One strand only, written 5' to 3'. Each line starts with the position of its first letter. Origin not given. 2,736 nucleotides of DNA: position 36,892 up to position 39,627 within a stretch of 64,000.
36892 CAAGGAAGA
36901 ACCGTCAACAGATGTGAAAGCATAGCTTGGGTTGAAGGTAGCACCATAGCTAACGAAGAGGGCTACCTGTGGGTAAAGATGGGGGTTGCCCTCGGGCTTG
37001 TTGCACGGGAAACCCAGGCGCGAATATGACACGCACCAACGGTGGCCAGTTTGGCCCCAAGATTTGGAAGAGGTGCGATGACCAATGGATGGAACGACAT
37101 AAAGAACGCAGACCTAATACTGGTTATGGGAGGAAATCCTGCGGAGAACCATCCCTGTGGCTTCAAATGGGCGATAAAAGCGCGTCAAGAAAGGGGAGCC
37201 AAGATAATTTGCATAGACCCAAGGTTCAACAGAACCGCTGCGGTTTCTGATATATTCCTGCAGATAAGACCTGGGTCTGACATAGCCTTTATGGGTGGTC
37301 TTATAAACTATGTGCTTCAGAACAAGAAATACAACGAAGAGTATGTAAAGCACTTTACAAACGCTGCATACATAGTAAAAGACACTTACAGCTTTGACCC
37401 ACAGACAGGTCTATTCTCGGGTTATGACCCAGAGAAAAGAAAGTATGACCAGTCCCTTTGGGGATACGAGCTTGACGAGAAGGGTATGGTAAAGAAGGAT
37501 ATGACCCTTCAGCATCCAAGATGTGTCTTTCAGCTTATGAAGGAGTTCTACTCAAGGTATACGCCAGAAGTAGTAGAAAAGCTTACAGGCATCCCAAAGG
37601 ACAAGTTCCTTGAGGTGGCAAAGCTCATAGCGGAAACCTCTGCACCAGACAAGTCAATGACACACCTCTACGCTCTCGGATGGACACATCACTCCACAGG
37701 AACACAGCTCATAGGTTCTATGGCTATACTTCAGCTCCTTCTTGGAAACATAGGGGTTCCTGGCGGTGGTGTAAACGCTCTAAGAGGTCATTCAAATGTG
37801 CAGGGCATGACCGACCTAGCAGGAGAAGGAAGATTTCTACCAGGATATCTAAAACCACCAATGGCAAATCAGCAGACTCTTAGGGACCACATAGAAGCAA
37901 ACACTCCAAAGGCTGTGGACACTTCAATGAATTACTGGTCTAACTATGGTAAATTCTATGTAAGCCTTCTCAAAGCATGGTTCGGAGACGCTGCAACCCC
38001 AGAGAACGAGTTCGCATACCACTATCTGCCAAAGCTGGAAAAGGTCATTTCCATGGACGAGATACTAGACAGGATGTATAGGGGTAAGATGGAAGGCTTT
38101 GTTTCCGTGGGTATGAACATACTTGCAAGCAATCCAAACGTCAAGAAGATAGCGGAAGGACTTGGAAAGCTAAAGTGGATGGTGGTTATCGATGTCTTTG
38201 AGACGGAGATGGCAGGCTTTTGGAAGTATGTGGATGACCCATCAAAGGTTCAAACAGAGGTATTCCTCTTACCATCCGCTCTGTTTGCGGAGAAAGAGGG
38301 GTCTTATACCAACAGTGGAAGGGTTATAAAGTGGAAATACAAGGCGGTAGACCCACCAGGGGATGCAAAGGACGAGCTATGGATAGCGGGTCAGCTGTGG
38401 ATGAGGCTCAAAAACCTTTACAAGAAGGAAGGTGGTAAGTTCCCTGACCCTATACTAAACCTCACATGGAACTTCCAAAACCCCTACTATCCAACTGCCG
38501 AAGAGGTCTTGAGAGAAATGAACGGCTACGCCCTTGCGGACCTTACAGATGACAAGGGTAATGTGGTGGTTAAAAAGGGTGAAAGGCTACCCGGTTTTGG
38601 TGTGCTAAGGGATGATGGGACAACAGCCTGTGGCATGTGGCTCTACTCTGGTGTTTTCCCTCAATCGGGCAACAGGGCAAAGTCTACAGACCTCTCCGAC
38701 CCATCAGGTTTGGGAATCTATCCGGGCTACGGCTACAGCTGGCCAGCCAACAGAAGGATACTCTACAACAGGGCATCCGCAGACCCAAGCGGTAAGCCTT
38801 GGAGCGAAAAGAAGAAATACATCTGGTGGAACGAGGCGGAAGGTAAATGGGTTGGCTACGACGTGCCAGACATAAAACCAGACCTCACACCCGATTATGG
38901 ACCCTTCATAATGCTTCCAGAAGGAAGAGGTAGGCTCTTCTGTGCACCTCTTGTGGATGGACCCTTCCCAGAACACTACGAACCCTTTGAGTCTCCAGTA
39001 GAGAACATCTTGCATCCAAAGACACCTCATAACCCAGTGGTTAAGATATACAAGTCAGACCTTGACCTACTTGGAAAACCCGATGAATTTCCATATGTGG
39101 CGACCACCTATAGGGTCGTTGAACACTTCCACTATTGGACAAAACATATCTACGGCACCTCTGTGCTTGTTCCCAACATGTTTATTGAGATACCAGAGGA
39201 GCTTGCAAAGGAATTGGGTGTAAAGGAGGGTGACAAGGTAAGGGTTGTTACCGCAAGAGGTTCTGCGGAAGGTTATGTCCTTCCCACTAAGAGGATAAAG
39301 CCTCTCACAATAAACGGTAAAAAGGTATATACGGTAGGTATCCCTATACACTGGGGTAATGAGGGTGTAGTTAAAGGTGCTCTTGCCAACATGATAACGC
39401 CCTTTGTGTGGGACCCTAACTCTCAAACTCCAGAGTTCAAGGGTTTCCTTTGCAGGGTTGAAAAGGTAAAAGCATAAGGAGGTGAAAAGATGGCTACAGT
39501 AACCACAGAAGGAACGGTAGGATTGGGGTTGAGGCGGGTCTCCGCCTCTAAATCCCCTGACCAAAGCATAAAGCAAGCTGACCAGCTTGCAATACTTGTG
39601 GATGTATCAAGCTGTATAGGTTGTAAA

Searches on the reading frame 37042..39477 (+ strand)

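Call 18: search_protein_families(library=ncbifam, proteins=[window:37042-39477:+], max_evalue=1e-10)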
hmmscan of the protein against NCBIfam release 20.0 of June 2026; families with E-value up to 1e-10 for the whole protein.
window:37042-39477:+ (811 aa): 19 families
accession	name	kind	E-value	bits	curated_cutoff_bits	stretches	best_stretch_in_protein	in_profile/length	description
TIGR01553.1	formate-DH-alph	equivalog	0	1228.8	814.2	1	2-808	201-1009/1009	formate dehydrogenase-N subunit alpha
NF041513.1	formate_DH_Act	exception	1.7e-236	787.7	1400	2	148-806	373-1046/1067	formate dehydrogenase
TIGR01591.1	Fdh-alpha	equivalog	7.3e-84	282.1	666.25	3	3-106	136-238/672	formate dehydrogenase subunit alpha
NF047855.1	AssmNtatRedNasC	equivalog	1.6e-41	142.4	1100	1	11-112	170-269/708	assimilatory nitrate reductase catalytic subunit NasC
TIGR01701.1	Fdhalpha-like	subfamily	3.8e-33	114.6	582.15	1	3-259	179-401/744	FdhF/YdeP family oxidoreductase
NF010055.0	PRK13532.1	equivalog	1.3e-30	106.3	904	1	13-255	197-417/830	nitrate reductase catalytic subunit NapA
TIGR01706.1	NAPA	equivalog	1.3e-29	103.1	930.55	1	11-256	195-418/830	periplasmic nitrate reductase subunit alpha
TIGR03479.1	DMSO_red_II_alp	subfamily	3.9e-26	91.4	984.75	1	12-115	214-317/913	molybdopterin-dependent oxidoreductase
TIGR02166.1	dmsA_ynfE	subfamily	7.3e-21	73.9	777.7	1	13-253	202-407/794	DMSO/selenate family reductase complex A subunit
NF041323.1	Nitr_red_NasA_Halo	equivalog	1.5e-19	70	1000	1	8-108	138-238/673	assimilatory nitrate reductase NasA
NF041885.1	selenate_YnfE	exception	2.7e-18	65.2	1675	1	14-104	210-304/805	selenate/tellurate reductase subunit YnfE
TIGR02693.1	arsenite_ox_L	equivalog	1e-17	63.5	359.05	0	53-251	267-421/806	arsenate reductase (azurin) large subunit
NF012032.0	PRK15488.1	equivalog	2.3e-17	62.3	694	1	18-107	192-282/759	thiosulfate reductase PhsA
NF011566.1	PRK14990.1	exception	3.7e-17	61.6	1600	0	7-105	216-318/814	dimethylsulfoxide reductase subunit A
NF041884.1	selenate_YnfF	exception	1.7e-16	59.3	1650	0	14-95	203-287/798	selenate/tellurate reductase subunit YnfF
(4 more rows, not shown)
